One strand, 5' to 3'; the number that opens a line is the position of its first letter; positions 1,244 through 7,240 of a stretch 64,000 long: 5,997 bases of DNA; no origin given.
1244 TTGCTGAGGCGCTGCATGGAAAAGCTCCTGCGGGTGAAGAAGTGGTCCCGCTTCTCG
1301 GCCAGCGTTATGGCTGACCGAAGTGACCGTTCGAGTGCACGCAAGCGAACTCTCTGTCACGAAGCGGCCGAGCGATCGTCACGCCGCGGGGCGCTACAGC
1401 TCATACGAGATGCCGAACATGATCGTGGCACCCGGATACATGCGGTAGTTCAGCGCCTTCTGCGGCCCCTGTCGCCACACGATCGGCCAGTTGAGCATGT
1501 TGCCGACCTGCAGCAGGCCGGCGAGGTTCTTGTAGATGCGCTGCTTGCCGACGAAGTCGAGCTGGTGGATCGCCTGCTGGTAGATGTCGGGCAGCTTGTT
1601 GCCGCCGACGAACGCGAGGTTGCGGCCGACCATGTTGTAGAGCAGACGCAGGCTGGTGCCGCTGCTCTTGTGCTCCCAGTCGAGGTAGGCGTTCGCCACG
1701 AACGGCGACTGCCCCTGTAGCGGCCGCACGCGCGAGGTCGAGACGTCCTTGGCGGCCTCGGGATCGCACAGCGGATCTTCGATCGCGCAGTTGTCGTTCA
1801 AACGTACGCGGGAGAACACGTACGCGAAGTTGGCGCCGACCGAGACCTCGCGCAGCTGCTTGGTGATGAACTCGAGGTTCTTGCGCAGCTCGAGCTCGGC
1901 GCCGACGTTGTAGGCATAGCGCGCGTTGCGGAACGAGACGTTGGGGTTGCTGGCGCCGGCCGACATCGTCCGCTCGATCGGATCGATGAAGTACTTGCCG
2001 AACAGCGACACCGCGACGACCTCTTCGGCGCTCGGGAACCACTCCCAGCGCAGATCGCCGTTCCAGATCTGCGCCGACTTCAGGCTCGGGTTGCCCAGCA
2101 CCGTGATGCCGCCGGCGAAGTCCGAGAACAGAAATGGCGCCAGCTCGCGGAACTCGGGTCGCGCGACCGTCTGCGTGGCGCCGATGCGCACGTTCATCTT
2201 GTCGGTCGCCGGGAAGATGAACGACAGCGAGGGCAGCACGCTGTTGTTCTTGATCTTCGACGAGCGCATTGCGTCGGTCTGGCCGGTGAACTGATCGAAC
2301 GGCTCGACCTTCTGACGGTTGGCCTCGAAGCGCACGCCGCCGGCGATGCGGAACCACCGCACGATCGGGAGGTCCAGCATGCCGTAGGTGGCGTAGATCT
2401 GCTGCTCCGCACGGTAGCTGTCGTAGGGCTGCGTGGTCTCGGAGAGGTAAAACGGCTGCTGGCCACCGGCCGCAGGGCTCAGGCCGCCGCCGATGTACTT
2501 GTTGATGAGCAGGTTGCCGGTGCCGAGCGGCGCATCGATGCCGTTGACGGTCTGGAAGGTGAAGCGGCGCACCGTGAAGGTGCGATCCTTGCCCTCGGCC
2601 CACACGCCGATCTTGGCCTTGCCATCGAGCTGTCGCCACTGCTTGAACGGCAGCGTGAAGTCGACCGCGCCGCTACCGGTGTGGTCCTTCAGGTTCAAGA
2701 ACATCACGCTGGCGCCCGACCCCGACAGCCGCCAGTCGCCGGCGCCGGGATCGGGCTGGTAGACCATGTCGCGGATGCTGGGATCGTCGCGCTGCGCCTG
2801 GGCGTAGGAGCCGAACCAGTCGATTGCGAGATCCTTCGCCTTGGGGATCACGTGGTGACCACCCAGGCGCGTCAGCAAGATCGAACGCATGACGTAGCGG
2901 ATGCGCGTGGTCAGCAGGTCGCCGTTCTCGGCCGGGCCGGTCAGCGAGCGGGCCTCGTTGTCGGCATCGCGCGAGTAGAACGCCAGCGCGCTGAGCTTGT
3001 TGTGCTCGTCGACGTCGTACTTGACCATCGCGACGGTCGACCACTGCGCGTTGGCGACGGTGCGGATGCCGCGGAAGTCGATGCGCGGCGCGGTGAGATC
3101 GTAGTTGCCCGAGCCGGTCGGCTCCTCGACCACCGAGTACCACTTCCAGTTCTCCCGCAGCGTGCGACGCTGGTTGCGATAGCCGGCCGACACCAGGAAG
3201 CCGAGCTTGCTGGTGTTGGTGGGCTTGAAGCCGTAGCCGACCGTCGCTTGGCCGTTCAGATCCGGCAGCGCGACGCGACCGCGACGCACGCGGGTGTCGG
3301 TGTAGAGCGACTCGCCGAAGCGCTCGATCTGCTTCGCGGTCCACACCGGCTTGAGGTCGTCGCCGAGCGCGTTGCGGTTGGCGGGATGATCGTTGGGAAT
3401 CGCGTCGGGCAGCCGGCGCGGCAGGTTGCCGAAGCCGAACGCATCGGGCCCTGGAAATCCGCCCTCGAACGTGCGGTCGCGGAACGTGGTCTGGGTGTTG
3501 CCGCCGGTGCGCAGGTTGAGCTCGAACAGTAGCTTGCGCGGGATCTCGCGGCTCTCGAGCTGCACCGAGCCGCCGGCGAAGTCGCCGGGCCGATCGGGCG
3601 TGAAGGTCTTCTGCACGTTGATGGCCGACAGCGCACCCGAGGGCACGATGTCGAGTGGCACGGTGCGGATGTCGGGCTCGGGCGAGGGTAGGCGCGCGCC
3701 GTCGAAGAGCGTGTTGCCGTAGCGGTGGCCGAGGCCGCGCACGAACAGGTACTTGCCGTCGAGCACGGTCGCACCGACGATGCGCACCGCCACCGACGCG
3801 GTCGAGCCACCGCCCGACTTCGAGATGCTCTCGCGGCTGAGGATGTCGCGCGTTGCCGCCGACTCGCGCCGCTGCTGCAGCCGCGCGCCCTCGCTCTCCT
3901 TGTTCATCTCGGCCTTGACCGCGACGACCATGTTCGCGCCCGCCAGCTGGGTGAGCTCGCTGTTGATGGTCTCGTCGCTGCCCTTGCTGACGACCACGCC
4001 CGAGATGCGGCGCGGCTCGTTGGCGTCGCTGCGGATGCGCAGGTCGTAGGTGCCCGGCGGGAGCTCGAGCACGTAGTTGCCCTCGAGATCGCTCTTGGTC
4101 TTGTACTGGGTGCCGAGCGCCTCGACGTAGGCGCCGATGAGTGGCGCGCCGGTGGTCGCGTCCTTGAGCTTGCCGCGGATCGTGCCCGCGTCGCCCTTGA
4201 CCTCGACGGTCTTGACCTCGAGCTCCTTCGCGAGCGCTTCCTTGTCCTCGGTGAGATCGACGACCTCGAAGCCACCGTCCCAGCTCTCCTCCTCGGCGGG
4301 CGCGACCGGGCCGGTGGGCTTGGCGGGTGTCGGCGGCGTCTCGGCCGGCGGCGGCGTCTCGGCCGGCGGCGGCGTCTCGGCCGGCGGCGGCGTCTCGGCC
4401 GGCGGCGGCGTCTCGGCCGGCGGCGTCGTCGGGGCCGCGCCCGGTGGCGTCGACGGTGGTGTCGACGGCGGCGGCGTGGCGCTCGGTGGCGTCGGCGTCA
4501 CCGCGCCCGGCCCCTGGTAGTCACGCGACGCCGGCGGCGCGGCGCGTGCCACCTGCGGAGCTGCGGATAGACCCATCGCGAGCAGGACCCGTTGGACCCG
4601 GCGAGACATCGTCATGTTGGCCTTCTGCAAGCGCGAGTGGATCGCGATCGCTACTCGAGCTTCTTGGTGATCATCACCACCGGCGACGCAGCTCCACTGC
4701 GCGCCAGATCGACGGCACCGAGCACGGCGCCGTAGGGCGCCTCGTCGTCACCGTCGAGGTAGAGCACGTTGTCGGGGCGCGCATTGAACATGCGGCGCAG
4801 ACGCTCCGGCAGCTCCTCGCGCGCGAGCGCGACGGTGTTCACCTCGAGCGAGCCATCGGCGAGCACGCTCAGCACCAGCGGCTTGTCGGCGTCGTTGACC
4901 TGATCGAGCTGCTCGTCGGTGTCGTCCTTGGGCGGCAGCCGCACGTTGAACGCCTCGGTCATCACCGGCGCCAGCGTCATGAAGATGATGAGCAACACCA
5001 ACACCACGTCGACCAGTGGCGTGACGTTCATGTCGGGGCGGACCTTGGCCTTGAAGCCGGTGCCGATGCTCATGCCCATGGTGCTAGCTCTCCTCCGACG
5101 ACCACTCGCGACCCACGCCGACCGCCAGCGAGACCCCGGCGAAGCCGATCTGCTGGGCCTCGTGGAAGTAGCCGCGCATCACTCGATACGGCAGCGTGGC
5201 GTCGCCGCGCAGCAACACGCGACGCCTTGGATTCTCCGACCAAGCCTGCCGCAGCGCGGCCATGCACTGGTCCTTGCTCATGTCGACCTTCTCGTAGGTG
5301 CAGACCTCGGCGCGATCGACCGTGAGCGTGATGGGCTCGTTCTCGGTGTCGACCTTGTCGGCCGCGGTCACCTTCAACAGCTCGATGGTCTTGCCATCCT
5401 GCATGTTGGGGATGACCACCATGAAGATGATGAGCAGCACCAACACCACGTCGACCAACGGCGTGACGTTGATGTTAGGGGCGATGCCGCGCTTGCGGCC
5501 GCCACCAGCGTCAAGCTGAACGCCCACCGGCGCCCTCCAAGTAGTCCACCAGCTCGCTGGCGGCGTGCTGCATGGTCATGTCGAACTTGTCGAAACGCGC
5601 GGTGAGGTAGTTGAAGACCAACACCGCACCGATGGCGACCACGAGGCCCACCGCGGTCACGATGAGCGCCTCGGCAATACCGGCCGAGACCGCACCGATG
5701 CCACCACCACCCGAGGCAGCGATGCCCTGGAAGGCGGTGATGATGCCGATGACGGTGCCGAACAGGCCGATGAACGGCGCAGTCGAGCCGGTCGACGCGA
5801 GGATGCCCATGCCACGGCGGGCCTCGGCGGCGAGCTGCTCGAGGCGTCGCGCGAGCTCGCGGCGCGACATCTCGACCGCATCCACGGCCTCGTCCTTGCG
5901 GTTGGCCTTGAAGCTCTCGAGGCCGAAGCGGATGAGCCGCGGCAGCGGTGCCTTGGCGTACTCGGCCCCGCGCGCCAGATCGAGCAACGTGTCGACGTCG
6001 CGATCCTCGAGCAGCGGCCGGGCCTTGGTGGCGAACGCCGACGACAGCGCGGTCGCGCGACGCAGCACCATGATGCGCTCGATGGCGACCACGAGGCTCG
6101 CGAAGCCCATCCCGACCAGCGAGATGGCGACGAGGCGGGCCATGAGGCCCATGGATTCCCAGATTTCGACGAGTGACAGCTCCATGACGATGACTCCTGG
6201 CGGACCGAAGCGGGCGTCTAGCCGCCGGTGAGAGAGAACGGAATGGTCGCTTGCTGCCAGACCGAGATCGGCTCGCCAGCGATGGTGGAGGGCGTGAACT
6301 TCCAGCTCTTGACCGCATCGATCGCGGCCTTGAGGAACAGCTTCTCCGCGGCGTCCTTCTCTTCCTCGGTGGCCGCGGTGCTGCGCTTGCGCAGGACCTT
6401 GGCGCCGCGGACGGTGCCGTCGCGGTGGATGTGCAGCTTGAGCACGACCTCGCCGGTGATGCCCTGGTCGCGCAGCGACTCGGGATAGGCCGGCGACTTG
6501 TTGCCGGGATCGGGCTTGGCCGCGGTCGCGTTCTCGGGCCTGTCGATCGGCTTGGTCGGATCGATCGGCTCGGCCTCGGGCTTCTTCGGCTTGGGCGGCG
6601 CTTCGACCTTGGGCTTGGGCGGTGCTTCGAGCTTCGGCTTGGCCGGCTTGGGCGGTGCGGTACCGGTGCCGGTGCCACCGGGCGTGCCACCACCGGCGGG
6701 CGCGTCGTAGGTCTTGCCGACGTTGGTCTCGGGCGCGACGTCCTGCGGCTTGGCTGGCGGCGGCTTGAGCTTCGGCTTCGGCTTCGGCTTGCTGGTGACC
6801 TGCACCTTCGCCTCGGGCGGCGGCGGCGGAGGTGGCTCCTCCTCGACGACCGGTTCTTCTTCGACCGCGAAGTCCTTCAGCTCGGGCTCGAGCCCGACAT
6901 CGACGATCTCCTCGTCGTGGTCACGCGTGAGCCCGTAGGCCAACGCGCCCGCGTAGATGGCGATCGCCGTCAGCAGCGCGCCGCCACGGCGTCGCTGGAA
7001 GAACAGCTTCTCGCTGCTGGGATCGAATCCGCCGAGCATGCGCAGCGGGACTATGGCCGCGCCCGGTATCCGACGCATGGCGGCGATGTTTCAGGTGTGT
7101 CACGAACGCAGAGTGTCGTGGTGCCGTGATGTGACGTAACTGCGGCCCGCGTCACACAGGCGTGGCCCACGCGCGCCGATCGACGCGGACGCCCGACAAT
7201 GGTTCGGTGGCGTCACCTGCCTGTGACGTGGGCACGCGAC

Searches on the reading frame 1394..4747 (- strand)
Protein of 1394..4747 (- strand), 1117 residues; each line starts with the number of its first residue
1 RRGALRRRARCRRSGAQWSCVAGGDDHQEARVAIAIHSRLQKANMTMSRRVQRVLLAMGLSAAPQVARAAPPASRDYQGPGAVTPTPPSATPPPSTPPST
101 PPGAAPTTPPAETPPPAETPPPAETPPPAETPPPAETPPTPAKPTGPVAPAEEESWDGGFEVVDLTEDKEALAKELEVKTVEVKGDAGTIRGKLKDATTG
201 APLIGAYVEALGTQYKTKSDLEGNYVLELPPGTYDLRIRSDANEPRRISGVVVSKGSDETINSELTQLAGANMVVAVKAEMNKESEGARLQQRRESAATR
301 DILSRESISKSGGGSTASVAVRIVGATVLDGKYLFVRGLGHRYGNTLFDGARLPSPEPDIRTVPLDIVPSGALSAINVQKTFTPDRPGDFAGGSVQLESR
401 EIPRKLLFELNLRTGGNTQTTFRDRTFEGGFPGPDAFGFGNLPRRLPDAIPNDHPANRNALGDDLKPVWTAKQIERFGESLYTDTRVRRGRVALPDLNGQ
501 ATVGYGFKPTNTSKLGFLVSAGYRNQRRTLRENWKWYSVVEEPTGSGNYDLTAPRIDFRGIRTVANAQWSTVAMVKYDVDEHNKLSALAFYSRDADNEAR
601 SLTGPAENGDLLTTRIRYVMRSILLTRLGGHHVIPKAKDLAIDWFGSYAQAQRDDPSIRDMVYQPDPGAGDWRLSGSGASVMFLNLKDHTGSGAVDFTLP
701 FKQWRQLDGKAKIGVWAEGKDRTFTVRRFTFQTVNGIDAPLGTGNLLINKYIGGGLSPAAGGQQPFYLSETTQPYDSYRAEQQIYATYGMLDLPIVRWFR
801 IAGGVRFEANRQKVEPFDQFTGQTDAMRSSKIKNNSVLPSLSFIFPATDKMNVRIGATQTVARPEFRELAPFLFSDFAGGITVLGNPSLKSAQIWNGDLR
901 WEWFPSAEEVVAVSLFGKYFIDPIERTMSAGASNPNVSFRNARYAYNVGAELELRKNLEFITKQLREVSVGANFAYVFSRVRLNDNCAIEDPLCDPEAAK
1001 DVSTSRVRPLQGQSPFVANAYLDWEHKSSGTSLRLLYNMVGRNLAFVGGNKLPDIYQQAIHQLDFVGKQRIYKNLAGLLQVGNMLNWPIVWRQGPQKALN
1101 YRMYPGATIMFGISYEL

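Call 10: search_protein_families(library=pfam, proteins=[window:1394-4747:-], max_evalue=0.001)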
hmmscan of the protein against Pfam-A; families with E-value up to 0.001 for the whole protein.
window:1394-4747:- (1117 aa): 5 families
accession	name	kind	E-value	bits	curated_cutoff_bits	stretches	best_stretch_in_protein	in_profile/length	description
PF00593.30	TonB_dep_Rec_b-barrel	-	1.6e-20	74.8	27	1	715-1045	97-404/436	TonB dependent receptor-like, beta-barrel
PF13620.12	CarboxypepD_reg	-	1.2e-14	54.8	32.3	1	189-265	1-81/82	Carboxypeptidase regulatory-like domain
PF14905.12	OMP_b-brl_3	-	3.8e-12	46.4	27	1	773-965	103-284/408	Outer membrane protein beta-barrel family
PF13715.12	CarbopepD_reg_2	-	1.2e-07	32.1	32.2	1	190-262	1-73/88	CarboxypepD_reg-like domain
PF07715.20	Plug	-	8e-06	26.8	23.9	1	293-388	2-100/107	TonB-dependent Receptor Plug Domain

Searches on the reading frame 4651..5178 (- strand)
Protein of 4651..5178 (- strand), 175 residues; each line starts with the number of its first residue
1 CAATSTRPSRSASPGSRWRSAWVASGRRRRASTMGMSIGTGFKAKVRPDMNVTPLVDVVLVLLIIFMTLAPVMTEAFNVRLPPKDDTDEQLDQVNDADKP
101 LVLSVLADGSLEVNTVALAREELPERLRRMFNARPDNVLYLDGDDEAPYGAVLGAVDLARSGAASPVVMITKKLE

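Call 10: search_protein_families(library=pfam, proteins=[window:4651-5178:-], max_evalue=0.001)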
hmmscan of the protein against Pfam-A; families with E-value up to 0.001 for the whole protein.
window:4651-5178:- (175 aa): 1 family
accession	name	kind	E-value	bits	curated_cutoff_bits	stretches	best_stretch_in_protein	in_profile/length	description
PF02472.21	ExbD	-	2.1e-20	73.5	25.4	1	47-167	5-121/128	Biopolymer transport protein ExbD/TolR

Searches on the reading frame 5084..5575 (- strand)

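Call 10: search_protein_families(library=pfam, proteins=[window:5084-5575:-], max_evalue=0.001)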
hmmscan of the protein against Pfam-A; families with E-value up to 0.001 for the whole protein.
window:5084-5575:- (163 aa): 1 family
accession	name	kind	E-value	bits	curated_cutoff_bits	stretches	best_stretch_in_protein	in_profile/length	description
PF02472.21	ExbD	-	7.6e-18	65.2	25.4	1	33-152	6-125/128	Biopolymer transport protein ExbD/TolR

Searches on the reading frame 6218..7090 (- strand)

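Call 10: search_protein_families(library=pfam, proteins=[window:6218-7090:-], max_evalue=0.001)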
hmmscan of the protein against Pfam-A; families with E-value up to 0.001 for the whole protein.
window:6218-7090:- (290 aa): 1 family
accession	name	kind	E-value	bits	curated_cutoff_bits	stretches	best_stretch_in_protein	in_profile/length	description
PF03544.19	TonB_C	-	1.9e-13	51.1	24.6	1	199-287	2-79/79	Gram-negative bacterial TonB protein C-terminal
